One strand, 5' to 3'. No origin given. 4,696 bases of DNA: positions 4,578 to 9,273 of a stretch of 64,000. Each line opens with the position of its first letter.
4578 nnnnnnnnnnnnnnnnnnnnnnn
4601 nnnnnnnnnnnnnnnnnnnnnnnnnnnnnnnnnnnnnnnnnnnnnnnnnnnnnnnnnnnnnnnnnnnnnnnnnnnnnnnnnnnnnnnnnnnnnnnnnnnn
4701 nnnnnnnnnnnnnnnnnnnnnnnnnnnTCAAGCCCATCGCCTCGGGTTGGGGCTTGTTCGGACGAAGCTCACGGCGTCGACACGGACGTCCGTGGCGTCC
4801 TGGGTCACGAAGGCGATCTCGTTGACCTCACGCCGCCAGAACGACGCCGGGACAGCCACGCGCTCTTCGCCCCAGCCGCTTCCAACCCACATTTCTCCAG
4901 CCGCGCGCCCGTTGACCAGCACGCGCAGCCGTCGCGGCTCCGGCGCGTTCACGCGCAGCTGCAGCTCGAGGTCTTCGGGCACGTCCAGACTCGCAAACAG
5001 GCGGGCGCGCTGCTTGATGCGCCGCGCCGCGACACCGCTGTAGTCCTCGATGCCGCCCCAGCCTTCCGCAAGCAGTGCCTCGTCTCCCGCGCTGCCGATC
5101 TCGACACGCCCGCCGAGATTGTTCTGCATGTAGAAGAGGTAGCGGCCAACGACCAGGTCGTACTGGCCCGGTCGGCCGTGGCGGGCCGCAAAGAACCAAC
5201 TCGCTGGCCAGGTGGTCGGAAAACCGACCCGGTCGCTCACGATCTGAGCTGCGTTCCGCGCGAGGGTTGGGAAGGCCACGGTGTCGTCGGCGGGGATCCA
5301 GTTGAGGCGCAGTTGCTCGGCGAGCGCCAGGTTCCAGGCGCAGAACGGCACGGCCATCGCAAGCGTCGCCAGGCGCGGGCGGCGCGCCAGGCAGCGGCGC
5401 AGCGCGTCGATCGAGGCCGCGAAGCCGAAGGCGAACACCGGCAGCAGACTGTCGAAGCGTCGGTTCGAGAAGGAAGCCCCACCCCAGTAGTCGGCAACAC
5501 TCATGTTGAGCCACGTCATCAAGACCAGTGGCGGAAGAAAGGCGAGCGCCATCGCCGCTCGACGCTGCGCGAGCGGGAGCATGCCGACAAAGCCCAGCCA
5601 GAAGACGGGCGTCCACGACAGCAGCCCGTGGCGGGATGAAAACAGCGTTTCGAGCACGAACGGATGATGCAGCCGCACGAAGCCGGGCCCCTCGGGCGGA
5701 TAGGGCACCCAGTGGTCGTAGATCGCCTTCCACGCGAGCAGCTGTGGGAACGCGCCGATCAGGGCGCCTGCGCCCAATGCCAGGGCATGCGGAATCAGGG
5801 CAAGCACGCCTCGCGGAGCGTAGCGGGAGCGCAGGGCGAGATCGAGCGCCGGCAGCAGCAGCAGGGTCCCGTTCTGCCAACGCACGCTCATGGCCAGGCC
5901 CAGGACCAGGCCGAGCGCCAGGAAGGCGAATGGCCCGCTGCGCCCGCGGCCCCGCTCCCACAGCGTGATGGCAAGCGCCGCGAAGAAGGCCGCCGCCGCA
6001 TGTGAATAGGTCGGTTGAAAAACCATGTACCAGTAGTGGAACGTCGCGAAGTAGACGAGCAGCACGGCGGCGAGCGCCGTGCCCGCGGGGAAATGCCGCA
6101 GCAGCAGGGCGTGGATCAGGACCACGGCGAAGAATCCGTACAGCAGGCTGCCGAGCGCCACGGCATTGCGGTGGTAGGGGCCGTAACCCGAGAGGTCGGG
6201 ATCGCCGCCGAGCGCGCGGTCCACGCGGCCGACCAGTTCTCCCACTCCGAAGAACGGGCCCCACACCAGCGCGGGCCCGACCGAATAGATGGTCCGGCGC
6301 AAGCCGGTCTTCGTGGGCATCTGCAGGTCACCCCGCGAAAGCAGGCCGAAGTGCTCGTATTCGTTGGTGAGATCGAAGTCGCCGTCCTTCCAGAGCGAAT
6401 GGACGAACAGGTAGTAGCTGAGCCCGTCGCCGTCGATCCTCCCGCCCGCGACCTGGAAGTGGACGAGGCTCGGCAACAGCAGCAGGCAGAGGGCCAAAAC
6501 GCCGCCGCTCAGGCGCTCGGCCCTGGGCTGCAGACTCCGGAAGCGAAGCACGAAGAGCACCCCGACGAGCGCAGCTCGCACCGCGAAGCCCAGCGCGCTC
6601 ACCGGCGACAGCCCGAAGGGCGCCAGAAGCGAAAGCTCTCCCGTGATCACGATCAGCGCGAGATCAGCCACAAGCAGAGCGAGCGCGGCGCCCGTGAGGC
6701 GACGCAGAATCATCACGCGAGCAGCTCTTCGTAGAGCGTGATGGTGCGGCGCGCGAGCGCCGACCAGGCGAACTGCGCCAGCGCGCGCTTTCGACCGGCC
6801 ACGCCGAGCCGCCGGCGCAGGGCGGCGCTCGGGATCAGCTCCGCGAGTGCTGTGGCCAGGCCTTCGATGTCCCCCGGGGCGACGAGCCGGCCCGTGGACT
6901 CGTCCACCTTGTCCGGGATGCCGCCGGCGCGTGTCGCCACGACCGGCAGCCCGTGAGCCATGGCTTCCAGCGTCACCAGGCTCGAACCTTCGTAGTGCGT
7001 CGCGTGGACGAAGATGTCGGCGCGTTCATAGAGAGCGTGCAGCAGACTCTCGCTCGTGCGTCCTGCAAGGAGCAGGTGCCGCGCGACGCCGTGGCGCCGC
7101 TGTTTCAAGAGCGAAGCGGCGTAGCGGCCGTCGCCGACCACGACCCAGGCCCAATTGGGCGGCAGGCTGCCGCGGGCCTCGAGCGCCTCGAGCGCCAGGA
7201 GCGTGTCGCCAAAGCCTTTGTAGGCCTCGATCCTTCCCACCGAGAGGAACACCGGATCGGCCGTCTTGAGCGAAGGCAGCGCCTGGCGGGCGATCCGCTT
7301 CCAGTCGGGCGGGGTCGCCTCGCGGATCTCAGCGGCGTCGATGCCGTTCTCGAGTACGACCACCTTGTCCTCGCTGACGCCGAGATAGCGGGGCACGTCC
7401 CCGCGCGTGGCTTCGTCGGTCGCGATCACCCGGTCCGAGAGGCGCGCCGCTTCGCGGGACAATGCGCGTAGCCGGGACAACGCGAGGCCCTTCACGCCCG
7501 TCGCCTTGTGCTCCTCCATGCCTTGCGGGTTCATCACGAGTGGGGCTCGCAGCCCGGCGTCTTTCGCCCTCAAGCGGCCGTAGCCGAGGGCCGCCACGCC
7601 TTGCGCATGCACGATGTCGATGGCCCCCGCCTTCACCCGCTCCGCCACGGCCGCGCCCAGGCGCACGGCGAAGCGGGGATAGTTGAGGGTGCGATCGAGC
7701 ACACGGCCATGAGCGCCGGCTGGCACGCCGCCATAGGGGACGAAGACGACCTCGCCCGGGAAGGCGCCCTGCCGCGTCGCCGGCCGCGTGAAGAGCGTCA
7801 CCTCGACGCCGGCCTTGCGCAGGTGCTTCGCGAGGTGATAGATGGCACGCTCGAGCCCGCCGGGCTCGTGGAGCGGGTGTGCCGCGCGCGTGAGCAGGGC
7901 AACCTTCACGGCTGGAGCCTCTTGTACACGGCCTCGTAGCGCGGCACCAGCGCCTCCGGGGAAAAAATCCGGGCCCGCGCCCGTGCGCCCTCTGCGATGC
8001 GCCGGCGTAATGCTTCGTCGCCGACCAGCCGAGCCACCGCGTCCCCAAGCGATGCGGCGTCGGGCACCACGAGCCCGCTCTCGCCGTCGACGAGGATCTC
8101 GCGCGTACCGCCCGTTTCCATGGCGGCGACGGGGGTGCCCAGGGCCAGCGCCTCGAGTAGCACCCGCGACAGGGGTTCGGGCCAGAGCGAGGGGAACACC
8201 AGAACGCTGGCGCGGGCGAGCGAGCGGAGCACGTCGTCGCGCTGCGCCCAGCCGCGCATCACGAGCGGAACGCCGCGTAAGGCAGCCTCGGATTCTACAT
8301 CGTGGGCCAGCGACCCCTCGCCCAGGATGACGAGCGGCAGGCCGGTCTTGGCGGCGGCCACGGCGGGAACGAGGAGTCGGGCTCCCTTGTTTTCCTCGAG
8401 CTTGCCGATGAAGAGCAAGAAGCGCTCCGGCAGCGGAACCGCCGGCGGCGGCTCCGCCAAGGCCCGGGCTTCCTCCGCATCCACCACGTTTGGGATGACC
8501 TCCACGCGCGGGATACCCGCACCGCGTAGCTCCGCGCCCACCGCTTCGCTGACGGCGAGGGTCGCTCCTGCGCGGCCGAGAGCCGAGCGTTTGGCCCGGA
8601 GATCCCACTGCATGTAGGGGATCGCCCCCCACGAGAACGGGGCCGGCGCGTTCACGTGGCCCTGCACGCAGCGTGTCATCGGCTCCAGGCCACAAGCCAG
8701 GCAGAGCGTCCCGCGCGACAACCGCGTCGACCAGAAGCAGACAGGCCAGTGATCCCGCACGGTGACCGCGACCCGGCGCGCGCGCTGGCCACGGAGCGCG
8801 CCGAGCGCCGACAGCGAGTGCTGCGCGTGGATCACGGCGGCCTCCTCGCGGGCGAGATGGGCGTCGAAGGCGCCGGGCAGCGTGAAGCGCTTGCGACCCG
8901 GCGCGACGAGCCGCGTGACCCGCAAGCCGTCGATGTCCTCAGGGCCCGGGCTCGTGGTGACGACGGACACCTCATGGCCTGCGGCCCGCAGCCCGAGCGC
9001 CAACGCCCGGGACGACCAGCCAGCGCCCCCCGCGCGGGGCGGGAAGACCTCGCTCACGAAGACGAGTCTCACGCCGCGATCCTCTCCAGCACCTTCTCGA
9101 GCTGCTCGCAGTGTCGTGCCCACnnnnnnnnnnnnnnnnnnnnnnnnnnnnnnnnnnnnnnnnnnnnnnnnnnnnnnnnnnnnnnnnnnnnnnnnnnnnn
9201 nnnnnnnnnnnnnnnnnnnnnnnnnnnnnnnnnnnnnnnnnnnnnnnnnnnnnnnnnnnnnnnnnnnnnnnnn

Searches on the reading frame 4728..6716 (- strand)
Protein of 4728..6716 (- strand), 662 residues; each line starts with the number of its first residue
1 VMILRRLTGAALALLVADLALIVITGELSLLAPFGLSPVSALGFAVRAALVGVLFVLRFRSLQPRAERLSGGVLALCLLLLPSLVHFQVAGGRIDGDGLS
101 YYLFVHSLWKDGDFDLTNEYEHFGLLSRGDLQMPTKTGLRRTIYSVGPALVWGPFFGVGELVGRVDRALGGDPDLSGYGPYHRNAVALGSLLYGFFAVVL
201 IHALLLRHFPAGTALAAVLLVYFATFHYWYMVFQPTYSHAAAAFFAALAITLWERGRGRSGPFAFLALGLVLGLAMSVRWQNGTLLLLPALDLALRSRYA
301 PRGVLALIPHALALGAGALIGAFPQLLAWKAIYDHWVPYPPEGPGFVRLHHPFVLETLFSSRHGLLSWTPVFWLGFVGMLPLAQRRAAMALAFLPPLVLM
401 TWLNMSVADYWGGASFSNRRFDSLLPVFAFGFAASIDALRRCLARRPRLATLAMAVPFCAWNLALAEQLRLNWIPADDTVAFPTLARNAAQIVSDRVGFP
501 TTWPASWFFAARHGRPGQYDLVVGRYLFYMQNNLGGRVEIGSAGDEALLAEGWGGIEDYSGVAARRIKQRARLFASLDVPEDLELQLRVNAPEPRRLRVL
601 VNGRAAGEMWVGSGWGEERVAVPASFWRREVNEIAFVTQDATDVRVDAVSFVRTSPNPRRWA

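Call 6: search_protein_families(library=pfam, proteins=[window:4728-6716:-], max_evalue=0.001)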
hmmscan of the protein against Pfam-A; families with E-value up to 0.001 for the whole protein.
window:4728-6716:- (662 aa): 0 families

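Call 35: search_protein_families(library=pfam, proteins=[window:4728-6716:-], max_evalue=1)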
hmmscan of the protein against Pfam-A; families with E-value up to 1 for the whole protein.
window:4728-6716:- (662 aa): 1 family
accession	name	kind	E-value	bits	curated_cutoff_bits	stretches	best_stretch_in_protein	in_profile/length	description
PF10710.14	DUF2512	-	0.42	10.7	26.5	1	205-254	52-102/136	Protein of unknown function (DUF2512)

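Call 55: search_protein_families(library=ncbifam, proteins=[window:4728-6716:-], max_evalue=0.01)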
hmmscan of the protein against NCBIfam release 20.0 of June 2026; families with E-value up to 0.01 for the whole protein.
window:4728-6716:- (662 aa): 0 families

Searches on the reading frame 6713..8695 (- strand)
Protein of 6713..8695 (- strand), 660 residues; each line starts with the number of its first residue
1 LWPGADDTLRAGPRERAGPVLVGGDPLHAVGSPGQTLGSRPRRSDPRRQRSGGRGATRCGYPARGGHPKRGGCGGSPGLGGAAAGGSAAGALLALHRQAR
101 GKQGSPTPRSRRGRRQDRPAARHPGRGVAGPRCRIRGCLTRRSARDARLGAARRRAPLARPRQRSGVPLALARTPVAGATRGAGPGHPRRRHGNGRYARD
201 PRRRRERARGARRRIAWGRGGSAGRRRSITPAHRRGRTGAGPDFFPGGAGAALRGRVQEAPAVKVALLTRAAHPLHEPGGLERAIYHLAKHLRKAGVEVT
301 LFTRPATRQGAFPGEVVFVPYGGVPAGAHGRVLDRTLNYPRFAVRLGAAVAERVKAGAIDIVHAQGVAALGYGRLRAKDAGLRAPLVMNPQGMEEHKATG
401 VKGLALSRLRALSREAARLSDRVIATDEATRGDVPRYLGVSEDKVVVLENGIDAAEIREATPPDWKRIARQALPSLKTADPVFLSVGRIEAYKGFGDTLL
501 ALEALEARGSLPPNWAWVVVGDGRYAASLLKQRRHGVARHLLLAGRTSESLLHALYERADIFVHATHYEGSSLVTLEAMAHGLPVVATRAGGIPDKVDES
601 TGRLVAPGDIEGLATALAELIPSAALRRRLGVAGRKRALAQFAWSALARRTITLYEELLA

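Call 6: search_protein_families(library=pfam, proteins=[window:6713-8695:-], max_evalue=0.001)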
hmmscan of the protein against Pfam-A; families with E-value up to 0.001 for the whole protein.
window:6713-8695:- (660 aa): 6 families
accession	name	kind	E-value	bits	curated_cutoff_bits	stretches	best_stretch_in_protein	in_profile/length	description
PF00534.26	Glycos_transf_1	-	4.1e-29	101.7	26.4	1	477-637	12-172/172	Glycosyl transferases group 1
PF13692.12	Glyco_trans_1_4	-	3.4e-28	99.1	27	1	481-621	2-140/142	Glycosyl transferases group 1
PF13439.12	Glyco_transf_4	-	4.3e-28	98.9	28.5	1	278-455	1-169/170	Glycosyltransferase Family 4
PF13579.12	Glyco_trans_4_4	-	2.5e-20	73.8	29.7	1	279-451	1-158/158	Glycosyl transferase 4-like domain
PF20706.3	GT4-conflict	-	1.3e-07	31.4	26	1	374-603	101-326/385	Family 4 Glycosyltransferase in conflict systems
PF13524.12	Glyco_trans_1_2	-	5.4e-06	26.9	25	1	544-650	32-141/144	Glycosyl transferase-like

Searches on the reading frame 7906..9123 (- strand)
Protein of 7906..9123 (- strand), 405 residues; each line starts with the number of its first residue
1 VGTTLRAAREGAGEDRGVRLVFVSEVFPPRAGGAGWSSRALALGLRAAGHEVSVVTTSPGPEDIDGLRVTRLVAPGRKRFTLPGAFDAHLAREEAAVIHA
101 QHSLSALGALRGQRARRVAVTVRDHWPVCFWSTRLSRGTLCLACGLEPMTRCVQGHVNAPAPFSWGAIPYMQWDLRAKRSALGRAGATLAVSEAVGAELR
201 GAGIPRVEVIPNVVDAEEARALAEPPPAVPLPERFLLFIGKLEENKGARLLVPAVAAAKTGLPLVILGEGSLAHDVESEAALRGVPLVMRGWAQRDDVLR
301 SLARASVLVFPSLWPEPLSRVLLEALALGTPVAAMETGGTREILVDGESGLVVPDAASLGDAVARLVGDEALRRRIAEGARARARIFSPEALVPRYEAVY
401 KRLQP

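Call 6: search_protein_families(library=pfam, proteins=[window:7906-9123:-], max_evalue=0.001)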
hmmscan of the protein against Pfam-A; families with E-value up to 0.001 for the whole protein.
window:7906-9123:- (405 aa): 6 families
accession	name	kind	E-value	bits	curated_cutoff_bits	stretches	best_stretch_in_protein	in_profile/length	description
PF00534.26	Glycos_transf_1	-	8.6e-25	87.7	26.4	1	230-382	12-171/172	Glycosyl transferases group 1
PF13692.12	Glyco_trans_1_4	-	4.9e-24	85.6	27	1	235-369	3-142/142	Glycosyl transferases group 1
PF13439.12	Glyco_transf_4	-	4.4e-19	69.6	28.5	1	32-217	2-169/170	Glycosyltransferase Family 4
PF13579.12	Glyco_trans_4_4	-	2.6e-15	57.6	29.7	1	32-212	1-157/158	Glycosyl transferase 4-like domain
PF13524.12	Glyco_trans_1_2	-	1.3e-08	35.4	25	1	250-384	4-129/144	Glycosyl transferase-like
PF20706.3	GT4-conflict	-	9.9e-06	25.2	26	1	197-354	163-335/385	Family 4 Glycosyltransferase in conflict systems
